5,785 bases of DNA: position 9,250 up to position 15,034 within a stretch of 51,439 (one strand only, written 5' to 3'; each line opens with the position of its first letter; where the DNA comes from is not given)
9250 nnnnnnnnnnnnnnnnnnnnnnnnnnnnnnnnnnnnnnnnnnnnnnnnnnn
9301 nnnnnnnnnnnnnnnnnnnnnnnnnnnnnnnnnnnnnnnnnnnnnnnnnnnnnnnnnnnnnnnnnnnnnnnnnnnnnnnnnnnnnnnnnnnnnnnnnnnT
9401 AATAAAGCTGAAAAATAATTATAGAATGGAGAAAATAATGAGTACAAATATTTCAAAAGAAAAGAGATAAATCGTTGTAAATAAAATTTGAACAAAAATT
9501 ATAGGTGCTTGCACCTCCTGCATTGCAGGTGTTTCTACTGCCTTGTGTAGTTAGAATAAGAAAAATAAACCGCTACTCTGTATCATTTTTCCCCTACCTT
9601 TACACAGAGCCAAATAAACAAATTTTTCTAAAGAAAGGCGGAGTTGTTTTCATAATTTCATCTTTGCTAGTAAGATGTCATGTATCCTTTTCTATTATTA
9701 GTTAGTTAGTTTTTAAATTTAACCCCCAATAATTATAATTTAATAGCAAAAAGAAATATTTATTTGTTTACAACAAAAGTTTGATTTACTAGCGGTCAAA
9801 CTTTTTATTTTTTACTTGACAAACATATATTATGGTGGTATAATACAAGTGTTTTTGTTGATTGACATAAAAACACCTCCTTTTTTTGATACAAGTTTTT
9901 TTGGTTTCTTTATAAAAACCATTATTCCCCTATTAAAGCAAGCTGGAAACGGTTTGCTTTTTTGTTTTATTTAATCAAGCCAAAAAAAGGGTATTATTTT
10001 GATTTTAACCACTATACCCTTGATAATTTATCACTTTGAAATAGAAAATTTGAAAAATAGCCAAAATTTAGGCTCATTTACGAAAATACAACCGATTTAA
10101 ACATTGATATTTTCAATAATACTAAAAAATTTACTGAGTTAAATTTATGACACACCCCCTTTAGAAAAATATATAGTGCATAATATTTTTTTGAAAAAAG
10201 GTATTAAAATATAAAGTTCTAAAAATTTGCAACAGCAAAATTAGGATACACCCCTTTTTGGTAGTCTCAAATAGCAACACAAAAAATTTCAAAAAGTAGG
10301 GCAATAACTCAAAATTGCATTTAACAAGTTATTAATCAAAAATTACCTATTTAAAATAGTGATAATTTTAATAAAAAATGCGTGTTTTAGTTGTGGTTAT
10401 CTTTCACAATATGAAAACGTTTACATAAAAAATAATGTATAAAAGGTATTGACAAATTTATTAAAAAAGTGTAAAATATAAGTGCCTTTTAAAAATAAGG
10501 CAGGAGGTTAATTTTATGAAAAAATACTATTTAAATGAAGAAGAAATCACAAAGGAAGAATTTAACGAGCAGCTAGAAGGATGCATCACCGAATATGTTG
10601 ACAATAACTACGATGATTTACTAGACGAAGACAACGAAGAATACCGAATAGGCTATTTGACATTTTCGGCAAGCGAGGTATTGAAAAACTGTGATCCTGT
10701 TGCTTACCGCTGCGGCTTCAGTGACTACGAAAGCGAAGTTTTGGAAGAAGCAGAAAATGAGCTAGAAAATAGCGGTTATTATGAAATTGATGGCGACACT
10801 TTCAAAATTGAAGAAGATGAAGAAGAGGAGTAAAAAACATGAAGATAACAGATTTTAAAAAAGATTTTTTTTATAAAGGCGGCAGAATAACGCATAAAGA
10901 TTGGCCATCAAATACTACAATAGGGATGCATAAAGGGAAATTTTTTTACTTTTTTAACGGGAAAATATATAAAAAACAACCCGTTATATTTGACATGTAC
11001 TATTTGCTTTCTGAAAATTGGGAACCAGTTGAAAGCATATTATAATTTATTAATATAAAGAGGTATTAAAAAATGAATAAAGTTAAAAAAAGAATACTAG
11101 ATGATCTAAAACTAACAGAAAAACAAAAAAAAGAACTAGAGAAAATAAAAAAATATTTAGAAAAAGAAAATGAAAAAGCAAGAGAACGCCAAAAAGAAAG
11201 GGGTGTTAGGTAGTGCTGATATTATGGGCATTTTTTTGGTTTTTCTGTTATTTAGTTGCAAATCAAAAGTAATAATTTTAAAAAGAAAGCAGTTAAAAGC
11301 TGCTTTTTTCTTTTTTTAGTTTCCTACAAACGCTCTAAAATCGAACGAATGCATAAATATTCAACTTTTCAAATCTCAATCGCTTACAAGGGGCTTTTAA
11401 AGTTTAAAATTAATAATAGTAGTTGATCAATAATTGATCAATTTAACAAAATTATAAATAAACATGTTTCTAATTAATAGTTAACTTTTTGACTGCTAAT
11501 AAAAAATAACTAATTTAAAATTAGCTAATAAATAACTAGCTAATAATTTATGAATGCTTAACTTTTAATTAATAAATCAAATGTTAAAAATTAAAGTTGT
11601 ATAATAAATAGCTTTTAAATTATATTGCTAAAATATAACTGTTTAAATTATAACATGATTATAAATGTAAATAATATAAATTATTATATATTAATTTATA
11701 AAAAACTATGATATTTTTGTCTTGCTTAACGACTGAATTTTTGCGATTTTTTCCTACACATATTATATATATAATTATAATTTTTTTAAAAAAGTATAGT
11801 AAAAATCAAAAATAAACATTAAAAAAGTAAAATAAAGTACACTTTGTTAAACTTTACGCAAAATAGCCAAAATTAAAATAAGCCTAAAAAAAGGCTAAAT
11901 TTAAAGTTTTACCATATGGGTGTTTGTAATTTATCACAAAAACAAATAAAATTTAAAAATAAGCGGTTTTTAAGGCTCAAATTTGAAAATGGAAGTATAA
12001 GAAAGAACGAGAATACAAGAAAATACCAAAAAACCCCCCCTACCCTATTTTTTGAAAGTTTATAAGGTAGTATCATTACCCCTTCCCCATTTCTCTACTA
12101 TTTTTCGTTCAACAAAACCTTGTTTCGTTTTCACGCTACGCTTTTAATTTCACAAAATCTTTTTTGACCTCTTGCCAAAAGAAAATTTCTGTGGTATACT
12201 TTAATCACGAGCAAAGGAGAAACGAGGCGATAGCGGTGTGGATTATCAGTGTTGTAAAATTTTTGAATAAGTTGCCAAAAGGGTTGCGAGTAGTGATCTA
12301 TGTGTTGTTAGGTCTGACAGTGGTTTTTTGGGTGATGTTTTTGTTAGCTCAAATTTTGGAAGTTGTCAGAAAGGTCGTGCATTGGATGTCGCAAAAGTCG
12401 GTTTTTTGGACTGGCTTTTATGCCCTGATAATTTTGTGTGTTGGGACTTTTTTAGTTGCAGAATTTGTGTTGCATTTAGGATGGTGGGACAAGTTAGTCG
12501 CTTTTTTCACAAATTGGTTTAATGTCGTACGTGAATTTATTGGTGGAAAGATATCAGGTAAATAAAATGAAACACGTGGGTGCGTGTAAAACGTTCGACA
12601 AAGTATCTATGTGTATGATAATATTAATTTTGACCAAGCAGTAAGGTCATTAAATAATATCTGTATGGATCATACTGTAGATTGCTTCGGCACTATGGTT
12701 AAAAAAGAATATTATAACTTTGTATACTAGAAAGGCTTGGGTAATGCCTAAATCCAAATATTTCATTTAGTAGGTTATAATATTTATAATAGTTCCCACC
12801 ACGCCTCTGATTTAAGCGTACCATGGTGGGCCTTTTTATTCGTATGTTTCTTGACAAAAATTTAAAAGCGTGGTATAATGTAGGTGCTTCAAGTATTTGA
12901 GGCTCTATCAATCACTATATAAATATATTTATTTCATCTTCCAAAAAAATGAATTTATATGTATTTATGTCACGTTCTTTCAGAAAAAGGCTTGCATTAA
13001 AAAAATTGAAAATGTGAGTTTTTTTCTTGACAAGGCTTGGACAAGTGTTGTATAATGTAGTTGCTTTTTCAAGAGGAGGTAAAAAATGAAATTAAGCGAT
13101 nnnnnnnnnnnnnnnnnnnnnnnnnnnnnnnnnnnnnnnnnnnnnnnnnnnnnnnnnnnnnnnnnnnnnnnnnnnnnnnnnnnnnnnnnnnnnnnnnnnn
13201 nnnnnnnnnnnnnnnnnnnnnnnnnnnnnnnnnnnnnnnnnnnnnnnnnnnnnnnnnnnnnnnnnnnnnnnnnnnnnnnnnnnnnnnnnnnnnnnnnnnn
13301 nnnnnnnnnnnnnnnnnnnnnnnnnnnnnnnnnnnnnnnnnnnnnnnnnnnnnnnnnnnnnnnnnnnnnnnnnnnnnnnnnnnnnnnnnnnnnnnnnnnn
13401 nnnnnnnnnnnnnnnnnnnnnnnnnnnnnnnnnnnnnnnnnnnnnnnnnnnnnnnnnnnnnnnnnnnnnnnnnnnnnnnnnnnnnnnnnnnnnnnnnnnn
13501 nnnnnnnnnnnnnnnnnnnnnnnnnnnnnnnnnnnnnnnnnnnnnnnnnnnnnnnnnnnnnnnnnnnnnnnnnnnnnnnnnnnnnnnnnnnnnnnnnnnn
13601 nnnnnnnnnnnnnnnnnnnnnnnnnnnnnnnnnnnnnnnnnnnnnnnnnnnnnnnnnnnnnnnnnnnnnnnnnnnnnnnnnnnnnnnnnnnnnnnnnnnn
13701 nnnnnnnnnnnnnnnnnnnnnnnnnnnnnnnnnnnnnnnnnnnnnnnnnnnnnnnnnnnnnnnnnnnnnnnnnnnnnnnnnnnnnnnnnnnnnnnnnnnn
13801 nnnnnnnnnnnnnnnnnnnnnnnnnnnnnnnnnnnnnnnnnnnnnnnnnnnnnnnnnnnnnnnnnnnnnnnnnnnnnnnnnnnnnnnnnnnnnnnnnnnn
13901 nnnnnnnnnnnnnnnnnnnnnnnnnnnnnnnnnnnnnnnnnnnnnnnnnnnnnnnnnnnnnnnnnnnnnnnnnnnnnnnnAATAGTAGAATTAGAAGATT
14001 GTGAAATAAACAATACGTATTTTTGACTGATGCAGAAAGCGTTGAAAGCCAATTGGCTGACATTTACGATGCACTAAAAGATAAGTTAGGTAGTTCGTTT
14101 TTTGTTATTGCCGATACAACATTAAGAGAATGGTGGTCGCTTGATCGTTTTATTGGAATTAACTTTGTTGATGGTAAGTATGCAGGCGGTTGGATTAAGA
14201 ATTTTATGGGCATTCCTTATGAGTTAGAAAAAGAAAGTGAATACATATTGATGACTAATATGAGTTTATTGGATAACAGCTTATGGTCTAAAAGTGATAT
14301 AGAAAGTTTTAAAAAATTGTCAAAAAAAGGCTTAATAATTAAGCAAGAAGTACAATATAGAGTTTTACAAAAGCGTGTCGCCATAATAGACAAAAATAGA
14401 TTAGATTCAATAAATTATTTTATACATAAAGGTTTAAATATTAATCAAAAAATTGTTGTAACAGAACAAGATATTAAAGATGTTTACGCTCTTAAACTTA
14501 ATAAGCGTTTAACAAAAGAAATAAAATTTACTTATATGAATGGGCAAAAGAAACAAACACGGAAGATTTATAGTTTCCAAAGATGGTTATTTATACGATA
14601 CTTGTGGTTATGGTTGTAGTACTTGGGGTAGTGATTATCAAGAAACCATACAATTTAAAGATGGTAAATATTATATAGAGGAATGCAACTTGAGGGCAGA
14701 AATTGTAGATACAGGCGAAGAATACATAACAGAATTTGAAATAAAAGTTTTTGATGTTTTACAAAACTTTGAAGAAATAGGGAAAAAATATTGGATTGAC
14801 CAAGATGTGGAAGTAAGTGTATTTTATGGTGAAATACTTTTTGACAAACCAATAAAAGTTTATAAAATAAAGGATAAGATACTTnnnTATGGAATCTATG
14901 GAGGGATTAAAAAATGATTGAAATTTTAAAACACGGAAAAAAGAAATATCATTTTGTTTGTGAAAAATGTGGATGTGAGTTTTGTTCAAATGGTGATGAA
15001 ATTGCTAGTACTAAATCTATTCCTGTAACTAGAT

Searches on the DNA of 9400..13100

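Call 57: search_rna_families(source=window, start=9400, end=13100, threshold=evalue, max_evalue=5, show_alignments=3)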
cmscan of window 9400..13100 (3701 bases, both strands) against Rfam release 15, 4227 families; matches with E-value up to 5: 6.
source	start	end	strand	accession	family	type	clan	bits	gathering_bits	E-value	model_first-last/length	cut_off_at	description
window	12795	12831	+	RF03085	abiF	Gene; sRNA;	-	28.8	37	0.028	1-37/37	no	abiF RNA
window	10464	10518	+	RF03091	Clostridium-PBP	Gene; sRNA;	-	25.3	94.4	2.7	1-73/73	no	Clostridium-PBP RNA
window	11215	11290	+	RF01797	fstAT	Gene; antitoxin;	-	20.9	72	2.3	1-94/94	no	Fst antitoxin sRNA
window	11274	11321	+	RF03266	mir-2943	Gene; miRNA;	-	19.6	76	3.4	1-71/71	no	mir-2943 microRNA precursor family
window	12957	13053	+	RF03616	MIR1888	Gene; miRNA;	-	19.2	72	4.1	1-101/101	no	MIR1888 microRNA precursor family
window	11253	11308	+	RF00023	tmRNA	Gene;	CL00001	11.4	47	0.11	88-140/374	no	transfer-messenger RNA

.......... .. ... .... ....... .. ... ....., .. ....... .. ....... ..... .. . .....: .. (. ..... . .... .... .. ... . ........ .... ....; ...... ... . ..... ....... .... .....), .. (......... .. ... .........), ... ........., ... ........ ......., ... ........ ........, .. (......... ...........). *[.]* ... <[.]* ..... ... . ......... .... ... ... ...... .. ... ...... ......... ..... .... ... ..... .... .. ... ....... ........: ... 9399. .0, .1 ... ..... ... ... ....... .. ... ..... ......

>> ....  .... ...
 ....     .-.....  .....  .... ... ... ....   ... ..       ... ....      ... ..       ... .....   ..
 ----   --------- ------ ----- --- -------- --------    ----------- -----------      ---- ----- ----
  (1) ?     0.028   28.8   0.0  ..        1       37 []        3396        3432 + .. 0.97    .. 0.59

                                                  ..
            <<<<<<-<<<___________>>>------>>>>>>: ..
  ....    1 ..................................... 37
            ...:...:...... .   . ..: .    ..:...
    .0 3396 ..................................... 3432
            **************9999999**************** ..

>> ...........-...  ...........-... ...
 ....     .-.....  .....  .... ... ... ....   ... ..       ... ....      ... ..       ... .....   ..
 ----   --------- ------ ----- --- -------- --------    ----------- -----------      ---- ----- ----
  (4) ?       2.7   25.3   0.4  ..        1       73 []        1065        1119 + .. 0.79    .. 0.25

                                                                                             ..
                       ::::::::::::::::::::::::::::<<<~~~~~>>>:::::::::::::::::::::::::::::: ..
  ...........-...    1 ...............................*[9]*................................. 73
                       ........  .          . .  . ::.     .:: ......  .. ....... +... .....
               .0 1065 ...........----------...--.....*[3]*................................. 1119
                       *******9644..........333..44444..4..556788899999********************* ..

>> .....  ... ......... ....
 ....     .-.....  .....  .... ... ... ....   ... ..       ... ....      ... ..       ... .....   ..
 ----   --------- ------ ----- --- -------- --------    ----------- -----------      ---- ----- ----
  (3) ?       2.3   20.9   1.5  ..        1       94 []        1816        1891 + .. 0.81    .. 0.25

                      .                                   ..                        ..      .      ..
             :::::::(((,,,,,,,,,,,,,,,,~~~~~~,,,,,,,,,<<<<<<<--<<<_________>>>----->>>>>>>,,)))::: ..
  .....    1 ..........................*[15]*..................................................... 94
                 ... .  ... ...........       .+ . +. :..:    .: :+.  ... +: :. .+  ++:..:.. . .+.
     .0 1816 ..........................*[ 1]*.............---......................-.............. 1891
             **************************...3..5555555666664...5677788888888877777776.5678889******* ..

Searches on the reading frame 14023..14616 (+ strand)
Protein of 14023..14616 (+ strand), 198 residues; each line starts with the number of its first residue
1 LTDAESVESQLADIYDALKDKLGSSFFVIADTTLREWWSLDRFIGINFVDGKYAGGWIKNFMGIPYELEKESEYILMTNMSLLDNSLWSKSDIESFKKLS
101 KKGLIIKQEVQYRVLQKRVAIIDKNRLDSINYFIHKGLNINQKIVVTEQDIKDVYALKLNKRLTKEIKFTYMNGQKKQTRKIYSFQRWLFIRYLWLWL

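Call 12: search_protein_families(library=phrogs, proteins=[window:14023-14616:+], max_evalue=0.01)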
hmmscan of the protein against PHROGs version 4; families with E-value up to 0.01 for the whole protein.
window:14023-14616:+ (198 aa): 1 family
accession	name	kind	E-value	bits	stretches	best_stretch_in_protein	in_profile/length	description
phrog_24219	-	unknown function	0.00012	22.9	1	89-188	43-136/151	-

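Call 41: search_protein_families(library=padloc, max_evalue=0.01, proteins=[window:14023-14616:+])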
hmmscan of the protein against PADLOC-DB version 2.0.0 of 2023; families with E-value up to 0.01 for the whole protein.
window:14023-14616:+ (198 aa): 0 families

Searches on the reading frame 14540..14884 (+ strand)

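Call 12: search_protein_families(library=phrogs, proteins=[window:14540-14884:+], max_evalue=0.01)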
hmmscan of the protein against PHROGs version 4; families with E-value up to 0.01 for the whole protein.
window:14540-14884:+ (115 aa): 1 family
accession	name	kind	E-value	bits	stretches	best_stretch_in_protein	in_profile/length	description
phrog_12980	-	DNA, RNA and nucleotide metabolism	0.0039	18.1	1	43-112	55-122/161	HNH endonuclease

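Call 41: search_protein_families(library=padloc, max_evalue=0.01, proteins=[window:14540-14884:+])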
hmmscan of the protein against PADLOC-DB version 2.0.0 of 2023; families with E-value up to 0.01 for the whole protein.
window:14540-14884:+ (115 aa): 0 families
